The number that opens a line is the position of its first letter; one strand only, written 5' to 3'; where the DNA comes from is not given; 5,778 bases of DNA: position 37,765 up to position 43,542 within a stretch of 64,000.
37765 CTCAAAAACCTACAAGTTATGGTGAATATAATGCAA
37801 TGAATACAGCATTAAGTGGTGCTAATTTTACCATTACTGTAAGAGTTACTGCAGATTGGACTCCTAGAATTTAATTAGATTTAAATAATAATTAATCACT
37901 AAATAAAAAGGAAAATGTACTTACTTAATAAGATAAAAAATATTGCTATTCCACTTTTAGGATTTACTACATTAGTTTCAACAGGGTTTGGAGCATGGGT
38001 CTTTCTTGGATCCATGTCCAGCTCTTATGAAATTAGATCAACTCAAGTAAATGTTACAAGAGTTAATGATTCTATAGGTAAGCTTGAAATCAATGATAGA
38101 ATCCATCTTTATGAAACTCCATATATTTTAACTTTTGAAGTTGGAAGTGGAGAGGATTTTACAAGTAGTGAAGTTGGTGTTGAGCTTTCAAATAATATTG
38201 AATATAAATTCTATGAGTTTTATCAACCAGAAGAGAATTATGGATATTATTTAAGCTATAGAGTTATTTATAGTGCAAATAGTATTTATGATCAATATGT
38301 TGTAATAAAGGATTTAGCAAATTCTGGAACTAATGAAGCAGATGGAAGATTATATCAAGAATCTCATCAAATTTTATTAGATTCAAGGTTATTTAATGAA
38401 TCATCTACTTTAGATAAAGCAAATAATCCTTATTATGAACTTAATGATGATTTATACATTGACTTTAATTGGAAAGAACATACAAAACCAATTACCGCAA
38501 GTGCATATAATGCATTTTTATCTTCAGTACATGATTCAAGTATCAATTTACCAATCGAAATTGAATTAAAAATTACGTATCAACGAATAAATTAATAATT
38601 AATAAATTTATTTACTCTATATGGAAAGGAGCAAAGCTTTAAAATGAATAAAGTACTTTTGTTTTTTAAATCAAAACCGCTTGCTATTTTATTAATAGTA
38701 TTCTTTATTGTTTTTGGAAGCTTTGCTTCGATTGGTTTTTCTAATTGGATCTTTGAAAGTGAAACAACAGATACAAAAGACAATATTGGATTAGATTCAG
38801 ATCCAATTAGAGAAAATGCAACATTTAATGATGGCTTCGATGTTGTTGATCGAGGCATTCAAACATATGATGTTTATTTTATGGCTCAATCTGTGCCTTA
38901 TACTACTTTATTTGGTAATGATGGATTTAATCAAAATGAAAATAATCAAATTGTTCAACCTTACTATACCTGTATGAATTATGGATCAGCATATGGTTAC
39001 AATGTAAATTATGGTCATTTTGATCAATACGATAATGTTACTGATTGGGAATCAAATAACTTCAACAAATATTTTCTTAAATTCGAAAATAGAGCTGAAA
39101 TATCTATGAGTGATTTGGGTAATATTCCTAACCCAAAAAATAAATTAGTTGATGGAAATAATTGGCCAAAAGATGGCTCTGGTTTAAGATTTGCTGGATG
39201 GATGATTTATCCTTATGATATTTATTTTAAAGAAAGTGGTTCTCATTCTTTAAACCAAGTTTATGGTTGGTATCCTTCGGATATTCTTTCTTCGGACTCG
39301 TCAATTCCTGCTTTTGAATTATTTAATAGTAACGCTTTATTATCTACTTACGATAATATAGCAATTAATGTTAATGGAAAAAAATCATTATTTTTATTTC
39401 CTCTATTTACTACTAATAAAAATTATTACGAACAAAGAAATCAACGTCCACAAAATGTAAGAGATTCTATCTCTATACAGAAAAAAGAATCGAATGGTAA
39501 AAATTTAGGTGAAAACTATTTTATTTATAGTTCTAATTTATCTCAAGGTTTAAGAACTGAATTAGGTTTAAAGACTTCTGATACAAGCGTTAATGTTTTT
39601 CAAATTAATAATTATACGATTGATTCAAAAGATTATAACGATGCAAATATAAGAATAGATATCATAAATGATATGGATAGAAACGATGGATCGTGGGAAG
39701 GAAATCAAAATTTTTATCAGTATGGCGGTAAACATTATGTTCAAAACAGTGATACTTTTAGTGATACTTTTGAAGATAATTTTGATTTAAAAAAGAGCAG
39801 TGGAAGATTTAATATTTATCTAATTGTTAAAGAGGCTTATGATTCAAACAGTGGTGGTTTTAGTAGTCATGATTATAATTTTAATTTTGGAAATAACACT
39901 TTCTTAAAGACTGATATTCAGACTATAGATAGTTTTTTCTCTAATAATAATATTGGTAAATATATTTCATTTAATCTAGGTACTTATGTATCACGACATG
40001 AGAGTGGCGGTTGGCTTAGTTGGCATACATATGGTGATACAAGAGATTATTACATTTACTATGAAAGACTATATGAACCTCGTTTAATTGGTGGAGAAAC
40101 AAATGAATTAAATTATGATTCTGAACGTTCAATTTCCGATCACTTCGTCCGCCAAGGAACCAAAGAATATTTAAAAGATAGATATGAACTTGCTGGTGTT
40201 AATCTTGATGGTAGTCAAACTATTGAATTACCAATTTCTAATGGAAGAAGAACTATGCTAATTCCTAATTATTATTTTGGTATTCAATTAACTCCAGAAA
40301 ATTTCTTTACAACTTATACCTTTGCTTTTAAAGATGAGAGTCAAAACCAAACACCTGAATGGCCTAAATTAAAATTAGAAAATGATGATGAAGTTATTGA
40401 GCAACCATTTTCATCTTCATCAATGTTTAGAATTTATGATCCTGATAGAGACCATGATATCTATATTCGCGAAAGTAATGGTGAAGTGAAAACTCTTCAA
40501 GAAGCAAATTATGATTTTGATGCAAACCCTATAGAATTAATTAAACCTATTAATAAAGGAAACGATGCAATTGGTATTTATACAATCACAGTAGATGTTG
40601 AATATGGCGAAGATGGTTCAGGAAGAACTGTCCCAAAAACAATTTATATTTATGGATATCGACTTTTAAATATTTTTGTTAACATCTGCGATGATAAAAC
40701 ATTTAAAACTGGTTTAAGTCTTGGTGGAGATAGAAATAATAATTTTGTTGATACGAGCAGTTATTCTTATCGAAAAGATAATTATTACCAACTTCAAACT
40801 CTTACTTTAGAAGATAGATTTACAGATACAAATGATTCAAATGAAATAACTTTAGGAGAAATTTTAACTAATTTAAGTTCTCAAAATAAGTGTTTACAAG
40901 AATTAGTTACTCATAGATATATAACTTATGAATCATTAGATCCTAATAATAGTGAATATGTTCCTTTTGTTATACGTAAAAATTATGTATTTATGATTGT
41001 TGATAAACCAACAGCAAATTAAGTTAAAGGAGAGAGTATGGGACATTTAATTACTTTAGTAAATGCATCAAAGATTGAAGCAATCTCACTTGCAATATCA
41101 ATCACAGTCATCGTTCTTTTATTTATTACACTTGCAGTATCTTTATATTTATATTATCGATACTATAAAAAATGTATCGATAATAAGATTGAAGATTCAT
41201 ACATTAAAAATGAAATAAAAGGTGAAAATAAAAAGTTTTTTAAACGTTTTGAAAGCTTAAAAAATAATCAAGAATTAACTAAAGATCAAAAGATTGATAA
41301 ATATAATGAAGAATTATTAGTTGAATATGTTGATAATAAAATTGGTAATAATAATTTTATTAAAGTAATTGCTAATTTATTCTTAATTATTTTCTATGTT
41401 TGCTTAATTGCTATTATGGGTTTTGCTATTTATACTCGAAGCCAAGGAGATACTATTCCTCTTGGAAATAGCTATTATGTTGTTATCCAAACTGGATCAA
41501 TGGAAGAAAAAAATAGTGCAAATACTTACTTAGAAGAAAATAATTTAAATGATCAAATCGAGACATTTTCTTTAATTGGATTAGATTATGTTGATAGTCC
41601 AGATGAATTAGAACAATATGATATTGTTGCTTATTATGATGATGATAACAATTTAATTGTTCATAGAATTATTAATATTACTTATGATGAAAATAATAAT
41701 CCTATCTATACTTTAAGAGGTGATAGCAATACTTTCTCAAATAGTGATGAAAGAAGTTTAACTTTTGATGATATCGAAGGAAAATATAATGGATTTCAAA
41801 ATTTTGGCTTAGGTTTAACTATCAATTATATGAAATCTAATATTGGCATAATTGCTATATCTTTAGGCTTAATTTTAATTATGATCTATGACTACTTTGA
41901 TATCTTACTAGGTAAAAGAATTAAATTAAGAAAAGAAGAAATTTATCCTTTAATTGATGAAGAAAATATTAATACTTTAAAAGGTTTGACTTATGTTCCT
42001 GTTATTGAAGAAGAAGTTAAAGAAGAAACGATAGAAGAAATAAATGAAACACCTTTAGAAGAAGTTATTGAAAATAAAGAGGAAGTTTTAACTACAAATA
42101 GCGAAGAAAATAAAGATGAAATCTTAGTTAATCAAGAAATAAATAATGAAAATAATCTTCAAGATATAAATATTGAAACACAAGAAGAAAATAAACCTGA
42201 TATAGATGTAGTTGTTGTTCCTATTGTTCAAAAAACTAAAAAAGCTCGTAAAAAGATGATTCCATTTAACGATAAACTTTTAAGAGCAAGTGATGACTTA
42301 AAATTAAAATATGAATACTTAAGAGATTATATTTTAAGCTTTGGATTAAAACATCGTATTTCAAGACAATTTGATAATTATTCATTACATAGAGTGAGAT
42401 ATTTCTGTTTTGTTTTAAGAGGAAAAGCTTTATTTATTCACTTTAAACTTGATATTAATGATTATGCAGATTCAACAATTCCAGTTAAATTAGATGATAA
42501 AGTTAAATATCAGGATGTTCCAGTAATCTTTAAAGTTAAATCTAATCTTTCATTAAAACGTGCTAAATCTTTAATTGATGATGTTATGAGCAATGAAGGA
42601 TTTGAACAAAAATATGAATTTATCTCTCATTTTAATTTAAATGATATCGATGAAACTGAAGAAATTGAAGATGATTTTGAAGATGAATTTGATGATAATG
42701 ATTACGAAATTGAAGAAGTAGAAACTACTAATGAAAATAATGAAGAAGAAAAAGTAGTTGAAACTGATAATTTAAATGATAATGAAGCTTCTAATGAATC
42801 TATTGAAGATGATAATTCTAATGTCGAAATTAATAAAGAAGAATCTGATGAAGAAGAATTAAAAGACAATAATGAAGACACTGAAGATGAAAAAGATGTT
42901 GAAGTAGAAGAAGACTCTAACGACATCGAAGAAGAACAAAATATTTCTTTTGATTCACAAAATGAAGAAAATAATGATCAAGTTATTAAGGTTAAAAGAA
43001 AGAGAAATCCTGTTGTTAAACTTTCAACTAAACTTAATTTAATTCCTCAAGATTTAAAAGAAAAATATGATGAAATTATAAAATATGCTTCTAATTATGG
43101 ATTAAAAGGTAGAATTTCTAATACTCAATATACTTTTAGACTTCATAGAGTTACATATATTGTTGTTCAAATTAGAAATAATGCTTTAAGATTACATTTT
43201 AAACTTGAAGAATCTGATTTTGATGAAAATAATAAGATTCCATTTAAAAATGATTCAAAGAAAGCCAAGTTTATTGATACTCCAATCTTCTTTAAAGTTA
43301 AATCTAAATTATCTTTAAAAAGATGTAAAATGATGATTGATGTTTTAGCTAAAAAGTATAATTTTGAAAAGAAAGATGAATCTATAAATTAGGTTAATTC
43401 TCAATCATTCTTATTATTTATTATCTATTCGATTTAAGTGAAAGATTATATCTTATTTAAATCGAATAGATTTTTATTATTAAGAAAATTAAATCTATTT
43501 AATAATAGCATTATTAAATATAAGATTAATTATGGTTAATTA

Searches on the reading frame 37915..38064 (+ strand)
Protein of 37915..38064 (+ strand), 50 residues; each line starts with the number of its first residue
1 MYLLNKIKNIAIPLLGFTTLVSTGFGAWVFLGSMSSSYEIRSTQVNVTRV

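Call 53: search_protein_families(library=ncbifam, proteins=[window:37915-38064:+], max_evalue=10)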
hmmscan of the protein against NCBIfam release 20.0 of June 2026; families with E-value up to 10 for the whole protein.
seq(50 aa): 1 family
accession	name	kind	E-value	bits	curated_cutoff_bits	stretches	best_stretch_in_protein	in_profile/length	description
TIGR00276.1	TIGR00276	equivalog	0.23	10.4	200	1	18-43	149-174/337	tRNA epoxyqueuosine(34) reductase QueG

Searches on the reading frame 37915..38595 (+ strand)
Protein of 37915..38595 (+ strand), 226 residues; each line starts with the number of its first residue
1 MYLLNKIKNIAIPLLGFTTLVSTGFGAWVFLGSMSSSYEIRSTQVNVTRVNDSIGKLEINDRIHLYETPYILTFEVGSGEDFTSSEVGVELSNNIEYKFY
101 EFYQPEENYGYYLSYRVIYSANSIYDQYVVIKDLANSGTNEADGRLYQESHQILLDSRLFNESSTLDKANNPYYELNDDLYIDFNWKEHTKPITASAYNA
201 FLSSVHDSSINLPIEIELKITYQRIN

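Call 8: search_protein_families(library=pfam, proteins=[window:37915-38595:+], max_evalue=0.01)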
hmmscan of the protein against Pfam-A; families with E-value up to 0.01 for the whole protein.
window:37915-38595:+ (226 aa): 0 families

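Call 9: search_protein_families(library=ncbifam, proteins=[window:37915-38595:+], max_evalue=0.01)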
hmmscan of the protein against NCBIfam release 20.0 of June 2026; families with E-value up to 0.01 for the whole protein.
window:37915-38595:+ (226 aa): 0 families

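Call 69: find_encoding_contigs(protein=window:37915-38595:+, flank=1300, max_places=10)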
Protein window:37915-38595:+ (226 aa): 23 contigs read that carry it; 10 places shown.
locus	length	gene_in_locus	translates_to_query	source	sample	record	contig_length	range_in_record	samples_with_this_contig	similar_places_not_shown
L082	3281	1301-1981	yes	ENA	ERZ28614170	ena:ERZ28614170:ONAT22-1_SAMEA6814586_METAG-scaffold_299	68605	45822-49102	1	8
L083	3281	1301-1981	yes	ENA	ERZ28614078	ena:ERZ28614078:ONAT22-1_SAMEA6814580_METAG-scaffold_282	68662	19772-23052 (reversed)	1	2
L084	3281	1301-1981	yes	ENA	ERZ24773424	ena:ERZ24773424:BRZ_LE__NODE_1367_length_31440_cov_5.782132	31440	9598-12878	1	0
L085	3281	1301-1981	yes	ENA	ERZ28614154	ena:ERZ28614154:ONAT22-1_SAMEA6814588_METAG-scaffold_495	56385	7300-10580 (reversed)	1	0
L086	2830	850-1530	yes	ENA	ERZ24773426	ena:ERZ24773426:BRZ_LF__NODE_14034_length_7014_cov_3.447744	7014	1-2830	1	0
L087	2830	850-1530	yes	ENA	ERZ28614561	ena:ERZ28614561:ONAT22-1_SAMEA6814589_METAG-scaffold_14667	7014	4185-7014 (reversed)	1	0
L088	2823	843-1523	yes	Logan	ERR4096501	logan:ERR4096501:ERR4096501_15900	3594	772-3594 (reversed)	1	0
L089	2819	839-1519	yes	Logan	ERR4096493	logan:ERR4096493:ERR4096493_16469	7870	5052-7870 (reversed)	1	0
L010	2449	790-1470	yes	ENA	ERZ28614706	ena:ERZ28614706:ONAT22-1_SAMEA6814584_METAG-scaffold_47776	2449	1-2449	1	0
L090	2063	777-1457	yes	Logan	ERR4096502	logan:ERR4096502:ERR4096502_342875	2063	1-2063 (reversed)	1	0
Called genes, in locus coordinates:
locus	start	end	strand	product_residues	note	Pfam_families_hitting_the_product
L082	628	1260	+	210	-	-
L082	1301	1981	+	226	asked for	-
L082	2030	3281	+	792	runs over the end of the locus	-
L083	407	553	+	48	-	-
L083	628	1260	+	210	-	-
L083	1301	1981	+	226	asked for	-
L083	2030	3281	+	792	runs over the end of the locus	-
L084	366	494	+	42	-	-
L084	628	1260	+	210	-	-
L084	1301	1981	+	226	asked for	-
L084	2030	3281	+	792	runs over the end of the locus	-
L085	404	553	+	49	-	-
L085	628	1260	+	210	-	-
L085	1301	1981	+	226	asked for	-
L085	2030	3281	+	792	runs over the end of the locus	-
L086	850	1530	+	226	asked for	-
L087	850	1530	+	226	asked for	-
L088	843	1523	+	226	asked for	-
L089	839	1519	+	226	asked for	-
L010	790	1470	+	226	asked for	-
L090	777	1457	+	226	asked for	-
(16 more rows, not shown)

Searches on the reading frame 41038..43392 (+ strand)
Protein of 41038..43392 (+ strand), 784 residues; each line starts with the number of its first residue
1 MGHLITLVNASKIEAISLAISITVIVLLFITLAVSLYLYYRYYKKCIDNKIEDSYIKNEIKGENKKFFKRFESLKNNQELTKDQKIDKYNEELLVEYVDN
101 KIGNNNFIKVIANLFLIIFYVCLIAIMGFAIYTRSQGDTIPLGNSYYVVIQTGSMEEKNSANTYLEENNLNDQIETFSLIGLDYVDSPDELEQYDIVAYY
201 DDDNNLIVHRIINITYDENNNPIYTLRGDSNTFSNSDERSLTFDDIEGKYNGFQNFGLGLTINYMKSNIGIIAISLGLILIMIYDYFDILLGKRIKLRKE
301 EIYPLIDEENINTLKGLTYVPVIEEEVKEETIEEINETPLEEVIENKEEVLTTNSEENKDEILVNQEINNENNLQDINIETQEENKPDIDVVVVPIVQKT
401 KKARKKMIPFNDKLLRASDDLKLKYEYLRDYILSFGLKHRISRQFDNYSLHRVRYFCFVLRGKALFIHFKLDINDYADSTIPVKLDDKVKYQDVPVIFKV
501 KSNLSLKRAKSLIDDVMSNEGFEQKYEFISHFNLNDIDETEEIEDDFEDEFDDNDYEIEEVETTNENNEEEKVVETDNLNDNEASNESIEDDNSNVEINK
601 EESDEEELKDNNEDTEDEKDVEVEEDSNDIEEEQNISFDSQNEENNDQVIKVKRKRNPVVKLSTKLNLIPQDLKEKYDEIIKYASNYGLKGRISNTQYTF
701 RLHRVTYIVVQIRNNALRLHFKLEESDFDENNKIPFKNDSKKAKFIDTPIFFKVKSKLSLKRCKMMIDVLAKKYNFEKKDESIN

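Call 8: search_protein_families(library=pfam, proteins=[window:41038-43392:+], max_evalue=0.01)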
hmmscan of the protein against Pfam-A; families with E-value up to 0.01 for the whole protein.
window:41038-43392:+ (784 aa): 0 families

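Call 9: search_protein_families(library=ncbifam, proteins=[window:41038-43392:+], max_evalue=0.01)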
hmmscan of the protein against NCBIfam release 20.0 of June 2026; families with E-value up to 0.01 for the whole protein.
window:41038-43392:+ (784 aa): 2 families
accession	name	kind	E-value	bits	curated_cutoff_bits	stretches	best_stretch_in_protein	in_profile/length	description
NF046067.1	SigPepSipWBacil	equivalog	4.9e-15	55.6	190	1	109-290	2-166/189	signal peptidase I SipW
TIGR02228.1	sigpep_I_arch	equivalog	1.3e-07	31.6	51.85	1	110-283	2-151/158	signal peptidase I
